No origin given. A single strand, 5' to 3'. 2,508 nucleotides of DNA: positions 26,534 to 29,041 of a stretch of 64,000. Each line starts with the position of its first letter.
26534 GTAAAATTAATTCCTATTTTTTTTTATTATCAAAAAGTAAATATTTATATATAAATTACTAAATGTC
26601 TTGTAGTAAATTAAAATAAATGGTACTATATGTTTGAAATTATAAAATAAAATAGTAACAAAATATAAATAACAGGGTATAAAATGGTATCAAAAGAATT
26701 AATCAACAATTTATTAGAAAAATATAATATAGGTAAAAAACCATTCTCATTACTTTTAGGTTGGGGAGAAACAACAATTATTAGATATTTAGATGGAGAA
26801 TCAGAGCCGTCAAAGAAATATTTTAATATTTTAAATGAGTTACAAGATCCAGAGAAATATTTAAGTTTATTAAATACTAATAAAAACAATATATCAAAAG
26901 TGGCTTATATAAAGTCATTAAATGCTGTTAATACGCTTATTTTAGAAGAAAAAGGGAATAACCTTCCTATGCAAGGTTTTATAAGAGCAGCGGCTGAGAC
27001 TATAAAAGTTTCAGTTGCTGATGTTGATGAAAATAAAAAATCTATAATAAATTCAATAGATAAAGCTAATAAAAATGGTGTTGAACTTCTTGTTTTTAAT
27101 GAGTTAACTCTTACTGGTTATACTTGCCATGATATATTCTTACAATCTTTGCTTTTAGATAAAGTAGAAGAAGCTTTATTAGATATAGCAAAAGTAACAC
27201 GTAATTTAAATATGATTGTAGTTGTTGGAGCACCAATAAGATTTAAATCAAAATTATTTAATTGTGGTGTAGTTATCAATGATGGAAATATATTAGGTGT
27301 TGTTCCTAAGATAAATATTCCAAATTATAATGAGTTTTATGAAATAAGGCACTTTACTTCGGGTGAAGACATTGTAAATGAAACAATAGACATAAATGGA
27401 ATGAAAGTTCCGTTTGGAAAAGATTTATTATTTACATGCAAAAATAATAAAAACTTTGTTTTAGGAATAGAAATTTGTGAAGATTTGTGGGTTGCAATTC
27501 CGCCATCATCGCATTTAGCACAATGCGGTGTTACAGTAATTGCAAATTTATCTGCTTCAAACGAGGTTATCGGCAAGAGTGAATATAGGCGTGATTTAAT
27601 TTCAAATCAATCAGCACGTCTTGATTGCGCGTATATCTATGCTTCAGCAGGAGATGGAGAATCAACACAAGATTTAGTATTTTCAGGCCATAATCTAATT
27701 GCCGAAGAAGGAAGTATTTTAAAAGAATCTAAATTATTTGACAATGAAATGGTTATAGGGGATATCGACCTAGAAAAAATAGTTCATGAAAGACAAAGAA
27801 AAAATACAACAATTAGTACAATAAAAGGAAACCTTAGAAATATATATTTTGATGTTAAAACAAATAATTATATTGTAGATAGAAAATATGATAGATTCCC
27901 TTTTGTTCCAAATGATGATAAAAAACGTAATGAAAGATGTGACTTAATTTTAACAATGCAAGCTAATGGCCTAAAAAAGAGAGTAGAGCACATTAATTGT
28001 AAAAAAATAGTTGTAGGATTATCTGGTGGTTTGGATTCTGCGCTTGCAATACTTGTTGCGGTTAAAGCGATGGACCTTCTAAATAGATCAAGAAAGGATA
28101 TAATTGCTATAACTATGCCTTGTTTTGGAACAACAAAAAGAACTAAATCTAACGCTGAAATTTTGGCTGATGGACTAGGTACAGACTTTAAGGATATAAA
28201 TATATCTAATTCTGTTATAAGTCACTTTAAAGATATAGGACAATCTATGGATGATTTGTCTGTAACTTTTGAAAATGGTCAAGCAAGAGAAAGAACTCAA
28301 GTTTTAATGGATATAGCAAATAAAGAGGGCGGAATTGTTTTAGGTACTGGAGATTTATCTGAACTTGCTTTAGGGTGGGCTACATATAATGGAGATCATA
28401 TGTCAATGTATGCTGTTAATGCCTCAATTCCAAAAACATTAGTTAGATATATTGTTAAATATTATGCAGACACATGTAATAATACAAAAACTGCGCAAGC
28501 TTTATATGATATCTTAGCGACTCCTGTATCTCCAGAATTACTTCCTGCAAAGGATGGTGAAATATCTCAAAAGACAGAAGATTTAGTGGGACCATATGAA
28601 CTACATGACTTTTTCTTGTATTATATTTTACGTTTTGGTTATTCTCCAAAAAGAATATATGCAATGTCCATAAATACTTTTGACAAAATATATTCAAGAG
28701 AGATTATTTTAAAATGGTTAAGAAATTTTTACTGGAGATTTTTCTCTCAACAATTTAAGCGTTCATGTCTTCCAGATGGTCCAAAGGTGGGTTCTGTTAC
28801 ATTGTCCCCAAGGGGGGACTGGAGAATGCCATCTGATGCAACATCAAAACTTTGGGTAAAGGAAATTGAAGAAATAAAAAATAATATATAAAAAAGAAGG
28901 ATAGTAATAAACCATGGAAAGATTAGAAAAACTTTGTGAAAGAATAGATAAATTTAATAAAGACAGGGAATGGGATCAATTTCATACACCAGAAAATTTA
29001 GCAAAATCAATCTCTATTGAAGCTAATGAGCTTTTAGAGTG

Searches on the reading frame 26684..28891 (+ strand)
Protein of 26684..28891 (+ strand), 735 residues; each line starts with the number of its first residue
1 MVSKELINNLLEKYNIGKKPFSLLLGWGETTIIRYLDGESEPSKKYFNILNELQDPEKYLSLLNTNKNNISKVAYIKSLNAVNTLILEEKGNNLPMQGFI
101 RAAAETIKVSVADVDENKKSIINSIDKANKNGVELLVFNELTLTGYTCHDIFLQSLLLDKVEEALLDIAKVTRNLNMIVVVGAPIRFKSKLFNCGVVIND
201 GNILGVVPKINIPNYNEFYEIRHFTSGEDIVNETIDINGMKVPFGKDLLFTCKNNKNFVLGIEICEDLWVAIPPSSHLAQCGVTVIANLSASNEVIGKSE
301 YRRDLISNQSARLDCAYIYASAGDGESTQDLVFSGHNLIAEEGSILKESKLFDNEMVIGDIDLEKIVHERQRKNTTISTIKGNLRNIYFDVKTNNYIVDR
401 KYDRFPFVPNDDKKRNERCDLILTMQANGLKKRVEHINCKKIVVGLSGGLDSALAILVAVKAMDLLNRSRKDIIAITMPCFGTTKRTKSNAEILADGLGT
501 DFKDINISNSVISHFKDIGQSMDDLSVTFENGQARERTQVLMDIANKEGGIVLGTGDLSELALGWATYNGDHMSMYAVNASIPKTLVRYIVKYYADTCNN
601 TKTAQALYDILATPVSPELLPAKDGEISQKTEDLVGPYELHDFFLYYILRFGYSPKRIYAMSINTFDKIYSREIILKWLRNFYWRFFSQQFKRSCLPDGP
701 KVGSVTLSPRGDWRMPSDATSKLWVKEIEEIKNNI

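Call 64: search_protein_families(library=pfam, proteins=[window:26684-28891:+], max_evalue=0.00001)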
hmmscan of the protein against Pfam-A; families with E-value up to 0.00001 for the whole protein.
window:26684-28891:+ (735 aa): 2 families
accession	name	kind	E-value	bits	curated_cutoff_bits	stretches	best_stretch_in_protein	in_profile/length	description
PF02540.23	NAD_synthase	-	9.2e-29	100.7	21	1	426-594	5-166/242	NAD synthase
PF00795.27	CN_hydrolase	-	5.4e-17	62.4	23.2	1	107-366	7-251/256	Carbon-nitrogen hydrolase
